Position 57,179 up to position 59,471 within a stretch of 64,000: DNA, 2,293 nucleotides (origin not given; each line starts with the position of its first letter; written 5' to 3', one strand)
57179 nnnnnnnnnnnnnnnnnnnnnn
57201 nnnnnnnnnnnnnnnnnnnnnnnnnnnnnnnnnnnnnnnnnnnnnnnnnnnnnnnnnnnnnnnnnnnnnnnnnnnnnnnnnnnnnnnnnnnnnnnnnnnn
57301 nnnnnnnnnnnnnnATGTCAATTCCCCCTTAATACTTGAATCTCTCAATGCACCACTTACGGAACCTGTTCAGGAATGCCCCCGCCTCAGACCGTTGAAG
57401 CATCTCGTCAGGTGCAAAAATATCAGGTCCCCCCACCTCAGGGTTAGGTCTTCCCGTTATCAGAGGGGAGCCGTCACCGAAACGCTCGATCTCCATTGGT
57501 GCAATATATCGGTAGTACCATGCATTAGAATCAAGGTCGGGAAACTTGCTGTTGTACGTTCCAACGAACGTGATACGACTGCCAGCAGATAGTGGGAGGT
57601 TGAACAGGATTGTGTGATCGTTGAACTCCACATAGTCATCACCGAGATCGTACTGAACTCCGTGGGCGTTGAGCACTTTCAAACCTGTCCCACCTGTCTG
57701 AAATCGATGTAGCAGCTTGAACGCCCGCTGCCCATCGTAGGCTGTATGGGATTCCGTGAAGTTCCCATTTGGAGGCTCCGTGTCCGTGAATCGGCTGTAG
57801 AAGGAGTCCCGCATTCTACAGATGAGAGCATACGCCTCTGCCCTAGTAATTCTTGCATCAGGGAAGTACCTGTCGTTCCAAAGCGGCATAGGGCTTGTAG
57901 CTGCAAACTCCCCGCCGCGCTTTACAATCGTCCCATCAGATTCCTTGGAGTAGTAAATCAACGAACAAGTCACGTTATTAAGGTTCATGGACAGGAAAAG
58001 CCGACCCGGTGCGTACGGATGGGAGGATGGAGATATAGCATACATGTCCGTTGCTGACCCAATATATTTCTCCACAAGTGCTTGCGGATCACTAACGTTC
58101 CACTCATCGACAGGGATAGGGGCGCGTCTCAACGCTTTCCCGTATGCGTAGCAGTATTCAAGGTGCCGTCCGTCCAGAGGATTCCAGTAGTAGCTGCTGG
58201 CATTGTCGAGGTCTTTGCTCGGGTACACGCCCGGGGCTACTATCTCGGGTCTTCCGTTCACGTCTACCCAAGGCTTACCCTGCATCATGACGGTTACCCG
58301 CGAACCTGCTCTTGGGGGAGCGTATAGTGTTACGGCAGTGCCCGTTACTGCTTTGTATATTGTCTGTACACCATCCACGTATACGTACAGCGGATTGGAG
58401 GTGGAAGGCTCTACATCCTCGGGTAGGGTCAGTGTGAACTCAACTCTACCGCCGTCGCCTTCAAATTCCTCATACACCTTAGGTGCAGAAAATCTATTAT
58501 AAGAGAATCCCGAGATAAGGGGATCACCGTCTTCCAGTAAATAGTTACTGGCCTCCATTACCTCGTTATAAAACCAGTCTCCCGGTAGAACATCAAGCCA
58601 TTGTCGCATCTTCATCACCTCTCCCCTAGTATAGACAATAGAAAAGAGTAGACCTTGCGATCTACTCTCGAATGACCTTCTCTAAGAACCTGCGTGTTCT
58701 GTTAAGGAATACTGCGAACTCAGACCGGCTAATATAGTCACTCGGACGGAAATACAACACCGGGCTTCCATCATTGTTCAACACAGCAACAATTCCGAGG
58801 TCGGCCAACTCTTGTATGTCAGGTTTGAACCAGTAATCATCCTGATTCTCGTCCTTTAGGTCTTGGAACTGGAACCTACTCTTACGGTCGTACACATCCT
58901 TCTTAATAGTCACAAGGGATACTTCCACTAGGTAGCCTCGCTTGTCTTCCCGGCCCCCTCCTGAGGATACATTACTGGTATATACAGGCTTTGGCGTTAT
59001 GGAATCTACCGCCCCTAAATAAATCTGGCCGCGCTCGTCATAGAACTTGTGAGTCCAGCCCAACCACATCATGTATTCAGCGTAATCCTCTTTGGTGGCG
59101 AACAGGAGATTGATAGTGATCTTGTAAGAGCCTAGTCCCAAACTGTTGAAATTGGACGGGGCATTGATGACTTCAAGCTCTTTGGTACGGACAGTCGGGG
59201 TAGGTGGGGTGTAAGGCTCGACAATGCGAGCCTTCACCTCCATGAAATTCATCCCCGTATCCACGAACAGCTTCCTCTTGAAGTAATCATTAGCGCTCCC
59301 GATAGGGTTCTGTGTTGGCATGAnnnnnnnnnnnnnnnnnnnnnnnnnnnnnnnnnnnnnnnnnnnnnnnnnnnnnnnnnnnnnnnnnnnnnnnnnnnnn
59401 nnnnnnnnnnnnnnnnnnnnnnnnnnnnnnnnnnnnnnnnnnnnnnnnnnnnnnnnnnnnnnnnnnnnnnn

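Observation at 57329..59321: SLH (S-layer homology) motifs in the Dit-like protein, the next tail protein and the endolysin point to secondary-cell-wall-polymer targeting and constrain the host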

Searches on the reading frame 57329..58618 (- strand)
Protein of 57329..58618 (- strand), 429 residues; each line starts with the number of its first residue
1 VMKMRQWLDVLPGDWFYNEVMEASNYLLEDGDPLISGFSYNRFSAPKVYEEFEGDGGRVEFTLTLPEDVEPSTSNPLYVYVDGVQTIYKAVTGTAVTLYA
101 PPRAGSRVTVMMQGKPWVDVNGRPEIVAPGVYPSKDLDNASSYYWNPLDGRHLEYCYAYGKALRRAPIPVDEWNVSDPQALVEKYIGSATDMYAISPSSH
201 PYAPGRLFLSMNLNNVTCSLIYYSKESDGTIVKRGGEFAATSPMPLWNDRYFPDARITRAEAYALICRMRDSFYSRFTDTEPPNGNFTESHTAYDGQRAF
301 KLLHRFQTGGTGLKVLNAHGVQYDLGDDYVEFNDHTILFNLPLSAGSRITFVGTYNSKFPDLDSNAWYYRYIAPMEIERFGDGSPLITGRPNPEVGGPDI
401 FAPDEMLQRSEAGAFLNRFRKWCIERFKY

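Call 3: search_protein_families(library=pfam, proteins=[window:57329-58618:-], max_evalue=1)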
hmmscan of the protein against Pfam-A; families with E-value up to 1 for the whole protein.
window:57329-58618:- (429 aa): 0 families

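Call 4: search_protein_families(library=phrogs, proteins=[window:57329-58618:-], max_evalue=0.01)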
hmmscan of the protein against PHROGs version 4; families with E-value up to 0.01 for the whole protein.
window:57329-58618:- (429 aa): 1 family
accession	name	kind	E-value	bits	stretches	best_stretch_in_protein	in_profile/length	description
phrog_29574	-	unknown function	8.5e-30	105.1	2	4-280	1-270/347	-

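Call 9: find_homologous_proteins(query=window:57329-58618:-, max_evalue=0.001)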
Query window:57329-58618:- (429 aa): 29 proteins with E <= 0.001 among 3579 candidates.
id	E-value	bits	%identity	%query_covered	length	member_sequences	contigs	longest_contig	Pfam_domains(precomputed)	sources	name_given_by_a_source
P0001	0.0e+0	1012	100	100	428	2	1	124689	-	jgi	jgi:hypothetical protein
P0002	4.6e-108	380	44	99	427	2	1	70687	-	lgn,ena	-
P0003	4.8e-101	357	43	99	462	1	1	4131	-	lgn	-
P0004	8.0e-98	346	41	99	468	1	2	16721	-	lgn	-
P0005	4.9e-92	327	41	100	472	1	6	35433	-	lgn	-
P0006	1.3e-91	326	40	99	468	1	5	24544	-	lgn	-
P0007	1.7e-91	325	41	100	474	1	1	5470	-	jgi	jgi:hypothetical protein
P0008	6.8e-91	323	42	99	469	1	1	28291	-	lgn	-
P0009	1.9e-88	315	39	99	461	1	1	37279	-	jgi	jgi:hypothetical protein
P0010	4.4e-88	314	40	99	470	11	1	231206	-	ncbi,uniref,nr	ncbi:hypothetical protein [Paenibacillus sp. P32E]|uniref:hypothetical protein n=1 Tax=Paenibacillus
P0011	5.2e-88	314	39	98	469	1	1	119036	-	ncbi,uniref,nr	ncbi:hypothetical protein [Paenibacillus xylanexedens]|uniref:hypothetical protein n=1 Tax=Paenibaci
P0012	1.2e-87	313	41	99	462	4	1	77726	-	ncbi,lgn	-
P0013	3.8e-87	311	41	99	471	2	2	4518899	-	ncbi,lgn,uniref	ncbi:hypothetical protein AAFJ72_03150 [Brevibacillus gelatini]|uniref:hypothetical protein n=1 Tax=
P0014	4.3e-87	311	39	99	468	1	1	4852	-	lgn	-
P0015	8.6e-87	310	39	99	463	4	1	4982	-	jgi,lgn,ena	-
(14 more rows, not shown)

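Call 12: search_protein_families(library=pfam, alignment_id=A1, max_evalue=1)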
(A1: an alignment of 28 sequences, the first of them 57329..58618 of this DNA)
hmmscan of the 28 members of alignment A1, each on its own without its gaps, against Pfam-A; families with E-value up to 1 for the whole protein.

A. member 1, window:57329-58618:- (429 aa): 0 families

B. families by the number of members that match (of 28 scanned): 14 families
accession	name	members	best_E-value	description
PF00395.25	SLH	13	0.0031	S-layer homology domain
PF09343.15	DUF2460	3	0.0033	Conserved hypothetical protein 2217 (DUF2460)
PF03906.20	Phage_T7_tail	2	0.076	Phage T7 tail fibre protein, N-terminal domain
PF23981.1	DUF7305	1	0.028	Domain of unknown function (DUF7305)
PF13385.13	Laminin_G_3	1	0.042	Concanavalin A-like lectin/glucanases superfamily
PF25651.1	Baculo_P15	1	0.11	Baculovirus putative 15 kDa capsid protein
PF18038.7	FERM_N_2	1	0.13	FERM N-terminal domain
PF07886.16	BA14K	1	0.19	BA14K-like protein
PF16561.11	AMPK1_CBM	1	0.2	Glycogen recognition site of AMP-activated protein kinase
PF01052.25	FliMN_C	1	0.25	Type III flagellar switch regulator (C-ring) FliN C-term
PF24541.1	Thioredox_PDIA6_C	1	0.29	PDIA6-like, C-terminal thioredoxin-like domain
PF10368.14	YkyA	1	0.37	Putative cell-wall binding lipoprotein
PF07550.17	Shr-like_HID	1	0.51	Heme-binding protein Shr-like, Hb-interacting domain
PF13800.11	Sigma_reg_N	1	0.72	Sigma factor regulator N-terminal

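Call 13: search_solved_structures(query=A1, max_evalue=10, show_alignments=3)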
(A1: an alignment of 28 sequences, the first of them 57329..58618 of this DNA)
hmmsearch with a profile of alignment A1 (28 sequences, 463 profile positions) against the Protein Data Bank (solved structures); distinct sequences matched with E-value up to 10: 2.
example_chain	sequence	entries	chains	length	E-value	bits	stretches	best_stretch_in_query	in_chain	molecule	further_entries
3f0y_A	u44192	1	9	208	0.63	11.9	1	75-160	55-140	Fiber protein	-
3pyw_A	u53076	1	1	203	0.79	11.6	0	244-290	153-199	S-layer protein sap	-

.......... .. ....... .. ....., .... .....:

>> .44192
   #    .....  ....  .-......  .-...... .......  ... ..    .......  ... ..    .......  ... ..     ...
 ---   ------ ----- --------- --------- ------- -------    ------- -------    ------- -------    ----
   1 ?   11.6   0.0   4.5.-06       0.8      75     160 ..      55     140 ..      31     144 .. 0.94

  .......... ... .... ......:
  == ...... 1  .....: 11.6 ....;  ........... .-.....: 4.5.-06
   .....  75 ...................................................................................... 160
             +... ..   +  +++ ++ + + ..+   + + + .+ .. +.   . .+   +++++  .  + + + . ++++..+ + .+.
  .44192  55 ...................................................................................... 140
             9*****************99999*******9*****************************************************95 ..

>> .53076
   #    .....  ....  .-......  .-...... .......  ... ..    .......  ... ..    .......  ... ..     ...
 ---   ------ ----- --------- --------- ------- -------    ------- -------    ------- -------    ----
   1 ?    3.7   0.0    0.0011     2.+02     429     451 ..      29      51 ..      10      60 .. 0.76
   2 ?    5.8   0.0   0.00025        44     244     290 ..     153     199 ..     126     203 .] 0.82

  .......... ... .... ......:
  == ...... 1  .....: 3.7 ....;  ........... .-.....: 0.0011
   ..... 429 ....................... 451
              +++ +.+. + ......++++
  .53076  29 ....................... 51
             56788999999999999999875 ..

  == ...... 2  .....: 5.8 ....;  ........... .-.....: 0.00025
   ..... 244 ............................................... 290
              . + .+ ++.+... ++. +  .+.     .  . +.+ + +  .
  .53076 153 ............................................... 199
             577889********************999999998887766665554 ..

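Call 21: predict_structure(alignment_id=A1)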
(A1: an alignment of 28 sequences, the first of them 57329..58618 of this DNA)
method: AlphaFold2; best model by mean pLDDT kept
length: 429 residues; sequences in the alignment: 28
mean_pLDDT: 90.3   pTM: 0.75
mean pLDDT of the five models: 90.3, 89.7, 88.8, 88.5, 88.0
residues with pLDDT >= 90: 280; 70-90: 144; 50-70: 4; < 50: 1
segments of 3 or more residues with pLDDT < 50: none
pLDDT, mean of each block of 10 residues (from residue 1): 74 89 86 84 89 92 86 88 90 94 92 91 92 96 92 91 93 92 91 95 95 92 96 95 91 91 92 89 86 95 84 89 94 93 96 87 88 91 89 81 92 92 88
secondary structure, 60 per line:
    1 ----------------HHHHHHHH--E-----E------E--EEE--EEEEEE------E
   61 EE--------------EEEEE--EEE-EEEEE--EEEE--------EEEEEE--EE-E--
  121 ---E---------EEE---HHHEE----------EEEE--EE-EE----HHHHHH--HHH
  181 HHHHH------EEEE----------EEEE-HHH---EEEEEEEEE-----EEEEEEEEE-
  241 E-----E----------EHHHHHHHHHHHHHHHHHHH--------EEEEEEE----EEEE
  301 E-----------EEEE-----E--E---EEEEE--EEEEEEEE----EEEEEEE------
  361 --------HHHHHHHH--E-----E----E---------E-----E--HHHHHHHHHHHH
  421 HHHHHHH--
elements in order: H17-24 E43-45 E48-53 E60-62 E77-81 E84-86 E88-92 E95-98 E107-112 E134-136 E155-158 H170-175 H178-185 E192-195 E206-209 E217-225 E231-239 H259-277 E286-292 E297-301 E313-316 E329-333 E336-343 E348-354 H369-376 H409-427

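Call 40: find_related_loci(query=A1, collection=genome_contigs, flank=6000)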
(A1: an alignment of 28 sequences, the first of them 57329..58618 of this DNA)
Query A1 (429 aa) in genome_contigs; peptide patterns used: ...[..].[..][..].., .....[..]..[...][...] (x = any residue, [..] = any of these).
98 stretches matched a pattern; 27 encode a relative of the query (tblastn E <= 1e-3); 27 distinct loci.
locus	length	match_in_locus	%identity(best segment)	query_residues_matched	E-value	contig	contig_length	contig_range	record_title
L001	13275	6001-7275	43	5-428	3e-112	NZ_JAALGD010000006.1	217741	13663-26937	Brevibacillus sp. SYP-B805 NODE_6, whole genome shotgun sequence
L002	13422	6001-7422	41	1-428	4e-100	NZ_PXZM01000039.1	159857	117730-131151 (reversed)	Brevibacillus fortis strain NRRL NRS-1210 N1210_contig_39, whole genome shotgun sequence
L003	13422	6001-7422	41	1-428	2e-99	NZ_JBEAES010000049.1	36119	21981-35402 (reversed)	Brevibacillus sp. FIR094 NODE_49_length_36119_cov_181.622837, whole genome shotgun sequence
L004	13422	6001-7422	40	1-428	7e-99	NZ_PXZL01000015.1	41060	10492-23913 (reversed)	Brevibacillus formosus strain NRRL NRS-863 N863_contig_15, whole genome shotgun sequence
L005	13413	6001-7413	41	3-428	4e-97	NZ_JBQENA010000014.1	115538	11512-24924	Paenibacillus sp. 22594 scaffold14, whole genome shotgun sequence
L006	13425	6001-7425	39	1-428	9e-94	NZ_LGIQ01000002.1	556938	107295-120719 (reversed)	Brevibacillus reuszeri strain DSM 9887 super3, whole genome shotgun sequence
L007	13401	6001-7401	38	4-428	4e-90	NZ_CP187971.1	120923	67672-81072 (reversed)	Paenibacillus sp. S-38 plasmid unnamed1, complete sequence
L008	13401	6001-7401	37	4-428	7e-87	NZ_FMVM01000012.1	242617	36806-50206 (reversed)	Paenibacillus polysaccharolyticus strain BL9, whole genome shotgun sequence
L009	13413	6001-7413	37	4-428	1e-86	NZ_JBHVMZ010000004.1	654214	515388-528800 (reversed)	Paenibacillus sp. NPDC057886 NPDC057886_T32_C2.ctg-0004, whole genome shotgun sequence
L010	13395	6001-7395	37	4-428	2e-86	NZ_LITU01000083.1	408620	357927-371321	Paenibacillus xylanivorans strain A59 contig_728, whole genome shotgun sequence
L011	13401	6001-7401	37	4-428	2e-85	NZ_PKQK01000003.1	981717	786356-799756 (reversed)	Paenibacillus sp. PCH8 unitig_3, whole genome shotgun sequence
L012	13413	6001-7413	37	4-428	3e-85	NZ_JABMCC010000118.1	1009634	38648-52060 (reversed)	Paenibacillus taichungensis strain DSM 19942 k141_176, whole genome shotgun sequence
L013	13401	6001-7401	36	4-428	4e-85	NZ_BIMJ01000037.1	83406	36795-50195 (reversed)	Paenibacillus amylolyticus strain NBRC 15957 PAM01_CON00037, whole genome shotgun sequence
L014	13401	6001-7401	37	4-428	2e-85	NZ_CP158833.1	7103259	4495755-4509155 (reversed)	Paenibacillus amylolyticus strain PAE4 chromosome, complete genome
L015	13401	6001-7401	37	4-428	5e-85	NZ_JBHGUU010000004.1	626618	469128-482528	MAG: Paenibacillus sp. isolate bin.014_ECombo k141_109513, whole genome shotgun sequence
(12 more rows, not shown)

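Call 45: find_encoding_contigs(protein=P0001, flank=10000, max_places=3)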
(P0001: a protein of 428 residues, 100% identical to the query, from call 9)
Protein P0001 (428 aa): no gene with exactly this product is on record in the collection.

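Call 52: search_dna_similar(query=window:57329-58618:-, collection=phages, mode=protein, max_rows=25)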
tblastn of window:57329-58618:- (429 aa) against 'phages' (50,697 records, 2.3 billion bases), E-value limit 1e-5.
Records with a match: 4; places in all: 4; records where one place covers at least 80% of the query: 0.
Best place of each record, by identity: <60% 4.
By first word of the organism name: Brevibacillus 3; Bacillus 1.
By host as written in the record: Brevibacillus laterosporus 3; Bacillus pumilus strain 145 1.
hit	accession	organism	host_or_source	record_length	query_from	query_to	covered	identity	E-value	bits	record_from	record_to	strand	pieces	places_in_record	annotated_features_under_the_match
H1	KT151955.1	Brevibacillus phage Jenst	Brevibacillus laterosporus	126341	1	281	66%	29.0%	2e-22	106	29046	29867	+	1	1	hypothetical protein | putative glycoside hydrolase family 18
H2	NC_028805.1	Brevibacillus phage Jenst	Brevibacillus laterosporus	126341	1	281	66%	29.0%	2e-22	106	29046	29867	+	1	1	hypothetical protein | S-layer homology domain-containing protein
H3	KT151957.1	Brevibacillus phage SecTim467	Brevibacillus laterosporus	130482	1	281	66%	29.0%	2e-22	106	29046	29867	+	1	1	hypothetical protein | glycoside hydrolase family 18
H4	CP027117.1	Bacillus phage EZ-2018a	Bacillus pumilus strain 145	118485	1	279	65%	26.6%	2e-14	82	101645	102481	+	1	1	record has no annotation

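Call 67: fold_search(model_id=the predicted structure, library=pdb)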
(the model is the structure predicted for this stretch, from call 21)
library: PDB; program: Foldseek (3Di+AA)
matches with E <= 10: 952; with E <= 0.001: 1
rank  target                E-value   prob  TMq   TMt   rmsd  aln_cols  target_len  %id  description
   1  9f4b_FA               7.3e-04  0.89  0.16  0.11  20.4       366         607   11  Pre-assembled baseplate cup of Klebsiella phage KP1 variant vB_Kpn_Lilla1 (released 2025-05-14)
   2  7y22_e                3.3e-03  0.99  0.15  0.33  18.4       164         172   13  CryoEM structure of Klebsiella phage Kp7 tail complex applied with C6 symmetry (released 2023-06-14)
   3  8es4_F                3.7e-03  0.99  0.16  0.41  16.4       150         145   12  Focused reconstruction of HRP29 tail (released 2023-10-18)
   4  6li7_A                4.4e-03  0.25  0.11  0.14  25.7       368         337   10  Crystal Structure of Lectin from Pleurotus ostreatus in complex with GalNAc (released 2020-08-05)
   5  6t0q_A                5.2e-03  0.28  0.12  0.14  25.8       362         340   11  Pleurotus Ostreatus Lectin (POL), apo form (released 2020-02-19)
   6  9efk_AE               5.5e-03  1.00  0.15  0.34  13.7       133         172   17  Cryo-EM structure of the portal-tail complex of LME-1 phage (released 2025-04-16)
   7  6t1d_A                5.5e-03  0.23  0.11  0.13  26.4       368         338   10  Pleurotus Ostreatus Lectin (POL), compelx with melibiose (released 2020-02-19)
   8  7rfv                  5.8e-03  1.00  0.13  0.23  17.1       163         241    7  Tailspike protein 4 (TSP4) from phage CBA120, residues 1-250, obtained in the presence of PEG8000 (released 2022-02-23)
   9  9ilp_a                7.8e-03  0.97  0.18  0.38  13.7       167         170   12  Structure of the bacteriophage T5 portal complex (released 2024-09-18)
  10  9oab_Ga               8.2e-03  0.89  0.12  0.30  13.9       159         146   11  C3 reconstruction of the thermophilic bacteriophage P74-26 Neck (released 2026-01-28)
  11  8vbx_S                1.1e-02  1.00  0.15  0.39   4.4        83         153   17  C6 nozzle and fibre complex of the mature bacteriophage PhiM1 particle (released 2024-10-23)
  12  6qt9_A                1.1e-02  1.00  0.15  0.27   8.7       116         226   22  Cryo-EM structure of SH1 full particle. (released 2019-04-10)
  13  8hqo_P                1.3e-02  0.95  0.17  0.38  13.9       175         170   12  Neck of DT57C bacteriophage in the full state (released 2023-12-13)
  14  8i4m_M                1.6e-02  0.94  0.15  0.31  17.2       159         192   12  Portal-tail complex structure of the Cyanophage P-SCSP1u (released 2023-11-01)
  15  6kbq_A                1.7e-02  0.15  0.12  0.14  26.2       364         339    9  Crystal Structure of Lectin from Pleurotus ostreatus in complex with Glycerol (released 2020-08-05)
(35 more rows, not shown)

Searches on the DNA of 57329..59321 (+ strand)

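Call 5: search_dna_similar(query=window:57329-59321:+, collection=phages, mode=distant, max_rows=25)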
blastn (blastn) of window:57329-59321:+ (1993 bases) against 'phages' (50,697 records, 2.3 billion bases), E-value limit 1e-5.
No match.

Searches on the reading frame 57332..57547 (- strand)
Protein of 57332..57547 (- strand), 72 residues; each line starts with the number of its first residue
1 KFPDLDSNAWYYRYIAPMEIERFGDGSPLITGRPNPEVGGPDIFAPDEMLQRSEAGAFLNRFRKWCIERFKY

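Call 6: search_protein_families(library=pfam, proteins=[window:57332-57547:-], max_evalue=10)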
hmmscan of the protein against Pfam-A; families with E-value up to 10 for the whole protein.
seq(72 aa): 1 family
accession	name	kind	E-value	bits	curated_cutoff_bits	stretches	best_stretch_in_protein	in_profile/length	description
PF00395.25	SLH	-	0.14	12.6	20.8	1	1-16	1-16/44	S-layer homology domain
